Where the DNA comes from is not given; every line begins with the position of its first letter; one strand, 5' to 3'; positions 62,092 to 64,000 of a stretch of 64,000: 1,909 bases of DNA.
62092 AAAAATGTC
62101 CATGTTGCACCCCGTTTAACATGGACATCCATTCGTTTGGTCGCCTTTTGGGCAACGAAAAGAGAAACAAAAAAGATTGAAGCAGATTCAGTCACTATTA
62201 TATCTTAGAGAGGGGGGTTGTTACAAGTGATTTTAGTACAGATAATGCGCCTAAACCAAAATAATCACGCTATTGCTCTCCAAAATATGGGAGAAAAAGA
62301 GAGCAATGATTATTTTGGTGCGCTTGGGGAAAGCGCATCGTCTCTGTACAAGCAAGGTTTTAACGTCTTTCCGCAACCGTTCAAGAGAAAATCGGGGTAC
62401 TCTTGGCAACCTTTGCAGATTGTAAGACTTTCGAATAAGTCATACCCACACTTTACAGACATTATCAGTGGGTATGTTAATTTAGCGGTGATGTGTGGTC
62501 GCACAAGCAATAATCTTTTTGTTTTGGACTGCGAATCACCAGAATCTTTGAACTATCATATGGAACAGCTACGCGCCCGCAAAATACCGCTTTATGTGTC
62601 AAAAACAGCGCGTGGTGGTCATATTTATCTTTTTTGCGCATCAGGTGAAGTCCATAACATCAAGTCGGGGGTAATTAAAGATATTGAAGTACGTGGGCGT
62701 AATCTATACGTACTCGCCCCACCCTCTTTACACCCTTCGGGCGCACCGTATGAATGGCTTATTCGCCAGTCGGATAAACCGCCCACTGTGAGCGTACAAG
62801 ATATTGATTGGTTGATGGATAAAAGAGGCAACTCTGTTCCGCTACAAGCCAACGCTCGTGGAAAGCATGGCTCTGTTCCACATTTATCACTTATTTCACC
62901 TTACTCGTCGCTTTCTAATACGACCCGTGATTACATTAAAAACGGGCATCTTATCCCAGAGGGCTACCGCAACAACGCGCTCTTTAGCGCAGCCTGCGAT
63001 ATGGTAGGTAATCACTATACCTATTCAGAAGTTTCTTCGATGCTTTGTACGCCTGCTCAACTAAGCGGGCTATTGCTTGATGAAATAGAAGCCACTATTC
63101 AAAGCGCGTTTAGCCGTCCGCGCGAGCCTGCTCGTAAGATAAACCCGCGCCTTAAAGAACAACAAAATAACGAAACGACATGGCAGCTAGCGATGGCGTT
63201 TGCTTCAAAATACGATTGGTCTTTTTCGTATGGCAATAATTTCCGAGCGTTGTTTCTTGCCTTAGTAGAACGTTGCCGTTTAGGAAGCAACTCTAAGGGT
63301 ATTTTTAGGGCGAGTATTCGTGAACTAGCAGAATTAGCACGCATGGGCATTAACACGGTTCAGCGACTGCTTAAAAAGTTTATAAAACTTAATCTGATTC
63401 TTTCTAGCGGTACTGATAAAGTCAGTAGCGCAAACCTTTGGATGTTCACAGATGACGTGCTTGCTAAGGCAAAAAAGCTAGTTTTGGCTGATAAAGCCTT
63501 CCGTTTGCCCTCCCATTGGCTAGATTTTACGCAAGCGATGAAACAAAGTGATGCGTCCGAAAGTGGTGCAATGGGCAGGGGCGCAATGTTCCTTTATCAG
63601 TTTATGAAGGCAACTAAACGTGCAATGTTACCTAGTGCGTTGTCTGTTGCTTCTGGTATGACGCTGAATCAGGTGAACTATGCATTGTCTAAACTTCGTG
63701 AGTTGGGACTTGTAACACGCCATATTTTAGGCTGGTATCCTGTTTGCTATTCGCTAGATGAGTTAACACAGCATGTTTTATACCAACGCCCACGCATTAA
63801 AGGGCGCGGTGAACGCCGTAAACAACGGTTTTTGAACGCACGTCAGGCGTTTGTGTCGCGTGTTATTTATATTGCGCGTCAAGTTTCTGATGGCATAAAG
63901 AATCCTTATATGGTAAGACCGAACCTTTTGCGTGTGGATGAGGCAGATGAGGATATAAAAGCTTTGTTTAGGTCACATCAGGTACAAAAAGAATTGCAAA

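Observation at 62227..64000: ORF missing from the supplied track: PrimPol + PriCT-1 + wHTH replication protein running off the right edge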

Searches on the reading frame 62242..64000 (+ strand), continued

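Call 17: find_encoding_contigs(protein=P0071, flank=10000, max_places=2)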
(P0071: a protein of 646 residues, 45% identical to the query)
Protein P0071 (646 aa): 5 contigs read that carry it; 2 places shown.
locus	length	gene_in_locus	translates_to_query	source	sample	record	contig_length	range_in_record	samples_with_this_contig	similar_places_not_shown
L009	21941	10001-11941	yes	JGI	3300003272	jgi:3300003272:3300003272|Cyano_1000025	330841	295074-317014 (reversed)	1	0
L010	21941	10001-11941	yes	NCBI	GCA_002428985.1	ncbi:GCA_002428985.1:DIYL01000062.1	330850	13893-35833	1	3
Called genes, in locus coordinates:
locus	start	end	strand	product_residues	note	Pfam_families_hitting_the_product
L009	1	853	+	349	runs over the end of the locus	-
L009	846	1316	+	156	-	PF13676:TIR_2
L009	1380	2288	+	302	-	PF20016:ThsA_Macro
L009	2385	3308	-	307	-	-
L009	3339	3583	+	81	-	-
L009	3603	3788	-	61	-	-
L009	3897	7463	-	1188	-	PF13676:TIR_2, PF23381:Beta-prop_IFT122_1st, PF25174:Beta-prop_THOC3, PF25175:Beta-prop_WDR5, PF24807:WD40_CDC20-Fz, PF25173:Beta-prop_WDR3_1st, PF23381:Beta-prop_IFT122_1st, PF24814:WD40_Prp19, +33 more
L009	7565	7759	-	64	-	-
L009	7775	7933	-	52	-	PF00436:SSB (weak)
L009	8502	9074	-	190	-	-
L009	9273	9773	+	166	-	PF04248:NTP_transf_9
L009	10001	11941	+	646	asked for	PF09250:Prim-Pol, PF08708:PriCT_1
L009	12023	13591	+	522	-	PF13676:TIR_2, PF03781:FGE-sulfatase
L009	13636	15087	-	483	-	PF08239:SH3_3 (weak)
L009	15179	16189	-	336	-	PF00356:LacI, PF00532:Peripla_BP_1, PF13407:Peripla_BP_4, PF13377:Peripla_BP_3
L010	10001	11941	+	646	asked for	PF09250:Prim-Pol, PF08708:PriCT_1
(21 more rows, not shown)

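Call 19: find_related_loci(query=A1, collection=genome_contigs, flank=10000)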
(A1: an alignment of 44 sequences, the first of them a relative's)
Query A1 (613 aa) in genome_contigs; peptide patterns used: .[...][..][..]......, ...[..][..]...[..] (x = any residue, [..] = any of these).
42 stretches matched a pattern; 35 encode a relative of the query (tblastn E <= 1e-3); 35 distinct loci.
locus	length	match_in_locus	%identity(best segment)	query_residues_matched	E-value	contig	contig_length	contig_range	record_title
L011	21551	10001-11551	45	27-550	6e-149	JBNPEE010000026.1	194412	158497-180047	MAG: Anaerolineae bacterium isolate fr_S2C258 S2CNODE_35_length_194412_cov_9_069084, whole genome shotgun sequence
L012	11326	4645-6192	45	27-550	4e-147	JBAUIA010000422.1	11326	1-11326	MAG: Phototrophicaceae bacterium isolate MFD03253_ilm_asm_bin6 k127_207840, whole genome shotgun sequence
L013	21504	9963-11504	46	30-545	1e-144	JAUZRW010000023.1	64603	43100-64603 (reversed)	MAG: Anaerolineae bacterium isolate GS19_ROV16_BS04-AMOR20_M1477 AMOR20_M1477_contig23, whole genome shotgun sequence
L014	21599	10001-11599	42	27-567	8e-143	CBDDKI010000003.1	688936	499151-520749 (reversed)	MAG: Phototrophicaceae bacterium isolate 9a07bd8a-3de6-4a65-a639-7fba091dd586 genome assembly, contig: contig_3, whole g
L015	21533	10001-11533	45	27-545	6e-142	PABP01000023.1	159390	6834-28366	MAG: Anaerolineaceae bacterium isolate NAT117 MHASMcontig_973723, whole genome shotgun sequence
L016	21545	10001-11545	45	27-545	3e-141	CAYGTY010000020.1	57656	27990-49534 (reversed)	MAG TPA_asm: uncultured Anaerolineaceae bacterium isolate ERP117304_co3_241 genome assembly, contig: NODE_799_length_576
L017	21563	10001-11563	46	30-550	2e-140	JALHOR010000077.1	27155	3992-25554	MAG: Anaerolineae bacterium isolate bin.171_sub c_000000007683, whole genome shotgun sequence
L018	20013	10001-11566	44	23-550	1e-139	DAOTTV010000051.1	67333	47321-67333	MAG TPA_asm: Anaerolineae bacterium isolate F14_25 k111_5491161, whole genome shotgun sequence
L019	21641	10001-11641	45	3-550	1e-136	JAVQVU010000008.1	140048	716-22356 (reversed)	MAG: Anaerolineae bacterium isolate SKYGB_h_bin113 k141_615566, whole genome shotgun sequence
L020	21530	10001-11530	45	31-545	3e-135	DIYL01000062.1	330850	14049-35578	MAG TPA_asm: Anaerolineales bacterium UBA6055 UBA6055_contig_149, whole genome shotgun sequence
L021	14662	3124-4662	42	30-550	7e-132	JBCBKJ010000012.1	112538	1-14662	MAG: Chloroflexota bacterium isolate J06627_21 NODE_12_length_112538_cov_9.745734, whole genome shotgun sequence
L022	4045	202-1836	43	4-550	2e-132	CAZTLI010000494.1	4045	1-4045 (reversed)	MAG TPA_asm: uncultured Anaerolineaceae bacterium isolate SRP323723_co1_139 genome assembly, contig: NODE_19590_length_4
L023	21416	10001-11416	44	30-509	4e-128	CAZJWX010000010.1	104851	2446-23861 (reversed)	MAG TPA_asm: uncultured Anaerolineaceae bacterium isolate SRP141376_co5_437 genome assembly, contig: NODE_354_length_104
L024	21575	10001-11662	43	6-546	1e-127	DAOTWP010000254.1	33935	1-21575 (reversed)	MAG TPA_asm: Anaerolineae bacterium isolate H14_151 k109_685510, whole genome shotgun sequence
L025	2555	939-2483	43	29-546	4e-130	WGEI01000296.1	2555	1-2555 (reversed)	MAG: Anaerolineae bacterium isolate S146_30 k151_499248, whole genome shotgun sequence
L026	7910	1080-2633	41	29-549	2e-123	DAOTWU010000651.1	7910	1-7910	MAG TPA_asm: Anaerolineae bacterium isolate H16_164 k91_609230, whole genome shotgun sequence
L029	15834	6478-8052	40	34-563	4e-122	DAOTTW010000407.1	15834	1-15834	MAG TPA_asm: Anaerolineae bacterium isolate F14_28 k111_5906851, whole genome shotgun sequence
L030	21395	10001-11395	45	27-497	8e-131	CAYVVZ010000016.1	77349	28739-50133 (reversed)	MAG TPA_asm: uncultured Anaerolineaceae bacterium isolate SRP141376_co5_126 genome assembly, contig: NODE_654_length_773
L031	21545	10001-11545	43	29-545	2e-119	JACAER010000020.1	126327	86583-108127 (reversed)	MAG: Chloroflexota bacterium isolate L.E.CH.6 k119_128692, whole genome shotgun sequence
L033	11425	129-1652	41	34-546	1e-115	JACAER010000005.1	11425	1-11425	MAG: Chloroflexota bacterium isolate L.E.CH.6 k119_610908, whole genome shotgun sequence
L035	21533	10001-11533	43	27-545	6e-140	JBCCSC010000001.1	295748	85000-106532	MAG: Chloroflexota bacterium isolate P01_D01_bin.47 k141_2974913_length_295748_cov_14.1644, whole genome shotgun sequenc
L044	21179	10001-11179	30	27-403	2e-33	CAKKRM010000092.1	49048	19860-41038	Anaerolineales bacterium isolate Hainich-H51-bin274-1-1 genome assembly, contig: H51-bin274_1_1_Hain_H51_02um_R2_181_len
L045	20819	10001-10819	33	31-288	9e-33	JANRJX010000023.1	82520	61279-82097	MAG: Chloroflexota bacterium isolate bins.419 k141_1419491, whole genome shotgun sequence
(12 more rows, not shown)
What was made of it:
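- One MAG carries two copies (L031 and L033, call 19).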

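Call 26: search_protein_families(library=pfam, proteins=[L030:14479-15486:+, L018:18259-19554:+, L029:11579-13774:-, L035:18725-20629:-, L024:12296-14008:+, L035:6869-7615:+, L026:1-561:-], max_evalue=0.001)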
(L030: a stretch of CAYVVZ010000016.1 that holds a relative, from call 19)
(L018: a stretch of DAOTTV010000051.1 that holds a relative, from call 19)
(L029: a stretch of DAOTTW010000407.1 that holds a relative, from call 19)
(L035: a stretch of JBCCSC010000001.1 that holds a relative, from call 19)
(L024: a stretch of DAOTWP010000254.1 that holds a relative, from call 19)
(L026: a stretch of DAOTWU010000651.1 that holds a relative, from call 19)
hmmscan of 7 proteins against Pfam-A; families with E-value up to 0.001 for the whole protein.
L030:14479-15486:+ (335 aa): 1 family
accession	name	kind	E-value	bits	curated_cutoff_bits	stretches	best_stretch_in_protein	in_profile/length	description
PF00589.27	Phage_integrase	-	9.3e-34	117.1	27.1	1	150-318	3-167/172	Phage integrase family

L018:18259-19554:+ (431 aa): 1 family
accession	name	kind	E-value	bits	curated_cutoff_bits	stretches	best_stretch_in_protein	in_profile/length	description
PF02653.21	BPD_transp_2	-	3.6e-42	144.8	26.8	1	126-411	2-269/269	Branched-chain amino acid transport system / permease component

L029:11579-13774:- (731 aa): 1 family
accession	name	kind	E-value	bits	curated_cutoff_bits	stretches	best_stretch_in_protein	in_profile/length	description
PF02653.21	BPD_transp_2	-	9.4e-39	133.6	26.8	2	372-524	2-150/269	Branched-chain amino acid transport system / permease component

L035:18725-20629:- (634 aa): 3 families
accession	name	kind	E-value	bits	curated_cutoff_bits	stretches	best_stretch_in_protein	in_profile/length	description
PF00501.34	AMP-binding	-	1.2e-91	307.8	29.9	1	84-470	2-378/384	AMP-binding enzyme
PF13193.12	AMP-binding_C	-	1.3e-24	87.4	24.5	1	533-611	1-76/76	AMP-binding enzyme C-terminal domain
PF16177.11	ACAS_N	-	5.3e-23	81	27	1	28-82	1-55/55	Acetyl-coenzyme A synthetase N-terminus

L024:12296-14008:+ (570 aa): 5 families
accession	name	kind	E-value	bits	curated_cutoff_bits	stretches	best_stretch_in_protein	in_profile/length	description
PF01266.30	DAO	-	5.9e-42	144.9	27.9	1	17-365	1-322/353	FAD dependent oxidoreductase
PF16901.10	DAO_C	-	4.4e-25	88.4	31.4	1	418-543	2-126/126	C-terminal domain of alpha-glycerophosphate oxidase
PF01494.25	FAD_binding_3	-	0.00014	21.6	22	0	15-47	1-33/349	FAD binding domain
PF13450.12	NAD_binding_8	-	0.00021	22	21.9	1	20-59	1-40/68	NAD(P)-binding Rossmann-like domain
PF12831.13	FAD_oxidored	-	0.001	18.9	27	0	17-64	1-48/416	FAD dependent oxidoreductase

L035:6869-7615:+ (248 aa): 1 family
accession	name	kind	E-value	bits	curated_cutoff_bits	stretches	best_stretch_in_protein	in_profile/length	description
PF07947.19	YhhN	-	1.6e-23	83.8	25.6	1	48-238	7-182/182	YhhN family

L026:1-561:- (187 aa): 1 family
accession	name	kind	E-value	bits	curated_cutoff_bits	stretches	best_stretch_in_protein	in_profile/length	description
PF01040.23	UbiA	-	1.1e-09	38.4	34.2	1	33-183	4-139/250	UbiA prenyltransferase family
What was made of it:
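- One of the 28 orthologous loci (L030) has a tyrosine recombinase about 2.8 kb downstream (call 26).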

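Call 53: predict_structure(alignment_id=A1)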
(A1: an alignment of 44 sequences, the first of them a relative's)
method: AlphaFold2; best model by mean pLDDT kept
length: 613 residues; sequences in the alignment: 44
mean_pLDDT: 85.1   pTM: 0.72
mean pLDDT of the five models: 85.1, 85.0, 83.2, 82.8, 80.9
residues with pLDDT >= 90: 347; 70-90: 172; 50-70: 62; < 50: 32
segments of 3 or more residues with pLDDT < 50: 1-21, 215-219
pLDDT, mean of each block of 10 residues (from residue 1): 36 41 67 92 88 76 72 82 93 97 98 98 96 95 95 93 92 96 97 95 67 49 80 90 95 86 89 95 96 81 61 90 92 96 88 92 94 97 96 87 91 77 89 92 96 96 96 96 98 97 96 95 89 83 79 54 66 78 80 62 72 51
secondary structure, 60 per line:
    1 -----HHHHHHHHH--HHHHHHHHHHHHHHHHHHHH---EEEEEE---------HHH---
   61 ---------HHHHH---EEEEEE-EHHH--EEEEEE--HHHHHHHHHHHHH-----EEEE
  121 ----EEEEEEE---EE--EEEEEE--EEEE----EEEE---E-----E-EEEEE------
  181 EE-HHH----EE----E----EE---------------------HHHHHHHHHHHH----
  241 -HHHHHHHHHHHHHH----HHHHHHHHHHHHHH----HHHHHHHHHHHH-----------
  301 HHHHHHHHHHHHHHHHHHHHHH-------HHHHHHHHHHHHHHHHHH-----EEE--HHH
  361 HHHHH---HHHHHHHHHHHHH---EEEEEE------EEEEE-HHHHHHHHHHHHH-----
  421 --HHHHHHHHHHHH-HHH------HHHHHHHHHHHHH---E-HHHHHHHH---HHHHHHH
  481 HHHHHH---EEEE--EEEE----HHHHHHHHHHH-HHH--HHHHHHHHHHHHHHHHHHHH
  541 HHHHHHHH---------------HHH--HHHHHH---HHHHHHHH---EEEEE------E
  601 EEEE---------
elements in order: H6-14 H17-36 E40-45 H70-74 E78-83 E91-96 H99-111 E117-120 E125-131 E139-144 E147-150 E155-158 E170-174 H225-236 H242-255 H260-273 H278-289 H301-322 H330-347 E353-355 H358-365 H369-381 E385-390 E397-401 H403-415 H423-434 H445-457 H463-470 H474-486 E490-493 E496-499 H504-514 H521-548 H569-574 H578-585 E589-593 E600-604
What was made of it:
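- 62953..63117 (+): PriCT-1 helical-bundle domain. The AF2 model has a four-helix region at residues 225-289 (call 53).
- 63295..63402 (+): First winged helix-turn-helix, of the replication-initiator type. The AF2 model shows a helix-helix-strand-strand wing with pLDDT above 90 (call 53).
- On Archaeo-eukaryotic primase superfamily, Prim-Pol clade (PF09250): AF2 model with pLDDT 85 (call 53).
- On PriCT-1 (PF08708): Helices at residues 225-289 in the model (call 53).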

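Call 55: search_solved_structures(query=A1, max_evalue=1)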
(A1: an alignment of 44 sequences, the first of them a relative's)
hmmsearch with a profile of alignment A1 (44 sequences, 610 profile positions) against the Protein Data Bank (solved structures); distinct sequences matched with E-value up to 1: 11.
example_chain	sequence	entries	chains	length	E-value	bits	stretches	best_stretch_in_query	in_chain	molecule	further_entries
1ku9_A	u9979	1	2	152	0.0014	20.4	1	446-504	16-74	hypothetical protein MJ223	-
2d1h_A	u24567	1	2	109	0.0019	19.9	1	459-506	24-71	109aa long hypothetical transcriptional regulator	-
7ueb_E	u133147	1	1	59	0.017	16.8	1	459-508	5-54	PscE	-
5yhz_A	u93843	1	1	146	0.073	14.7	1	468-542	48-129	Zinc transport transcriptional regulator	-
6fi9_A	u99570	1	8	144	0.076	14.6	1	370-429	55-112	Transcriptional regulator ZitR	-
5yhx_A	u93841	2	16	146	0.091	14.4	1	369-533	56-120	Zinc transport transcriptional regulator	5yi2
5yhy_A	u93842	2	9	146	0.094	14.3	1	369-533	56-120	Zinc transport transcriptional regulator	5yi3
1q1h_A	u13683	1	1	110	0.097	14.3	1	452-525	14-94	Transcription Factor E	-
5yi0_B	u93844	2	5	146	0.11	14.1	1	369-531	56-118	Zinc transport transcriptional regulator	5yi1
1sfx_A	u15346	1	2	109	0.31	12.6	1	450-539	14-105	Conserved hypothetical protein AF2008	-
1y0u_A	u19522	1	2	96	0.69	11.5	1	464-512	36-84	arsenical resistance operon repressor, putative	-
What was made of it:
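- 63610..63720 (+): Second winged helix-turn-helix, MarR-like. A PDB profile search hits MarR-type wHTH proteins at residues 446-506 (call 55).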

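Call 56: search_protein_families(library=ncbifam, proteins=[P0001], max_evalue=0.01)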
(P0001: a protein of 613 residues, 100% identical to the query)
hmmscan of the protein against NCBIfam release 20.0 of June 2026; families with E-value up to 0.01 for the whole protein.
P0001 (613 aa): 0 families

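Call 57: search_protein_families(library=phrogs, proteins=[P0001], max_evalue=0.01)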
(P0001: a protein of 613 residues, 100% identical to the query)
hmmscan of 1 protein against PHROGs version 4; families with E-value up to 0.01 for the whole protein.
P0001 (613 aa): 8 families
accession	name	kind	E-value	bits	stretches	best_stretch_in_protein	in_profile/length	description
phrog_1156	-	DNA, RNA and nucleotide metabolism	3.7e-14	53.2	1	27-192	13-193/855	DNA primase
phrog_906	-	DNA, RNA and nucleotide metabolism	5.8e-07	29.6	1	78-192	112-241/872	DNA polymerase/primase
phrog_695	-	DNA, RNA and nucleotide metabolism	2.1e-06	27.8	1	29-303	10-279/704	DNA polymerase/primase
phrog_5852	-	DNA, RNA and nucleotide metabolism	2.8e-06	27.8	1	86-178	141-234/242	DNA polymerase/primase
phrog_345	-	DNA, RNA and nucleotide metabolism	1.4e-05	26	1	308-393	19-105/297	replication initiation O-like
phrog_186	-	DNA, RNA and nucleotide metabolism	1.7e-05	25.7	0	333-385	43-92/308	DnaD-like helicase loader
phrog_678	-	DNA, RNA and nucleotide metabolism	0.0004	21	0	323-389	64-119/346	replication initiation O-like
phrog_270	-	DNA, RNA and nucleotide metabolism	0.0013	19.2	0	339-386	52-98/383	replication initiation protein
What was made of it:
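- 63295..63402 (+): PHROGs 'replication initiation O-like' and 'DnaD-like helicase loader' over residues 308-393 (call 57).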

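Call 58: search_protein_families(library=padloc, proteins=[P0001], max_evalue=0.01)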
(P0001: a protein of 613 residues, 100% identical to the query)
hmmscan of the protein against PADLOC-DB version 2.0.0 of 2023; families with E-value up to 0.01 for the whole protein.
P0001 (613 aa): 1 family
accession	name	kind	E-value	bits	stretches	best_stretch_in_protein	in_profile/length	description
PDLC04133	mad1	-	0.00076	17.7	0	356-411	6-52/60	mads_1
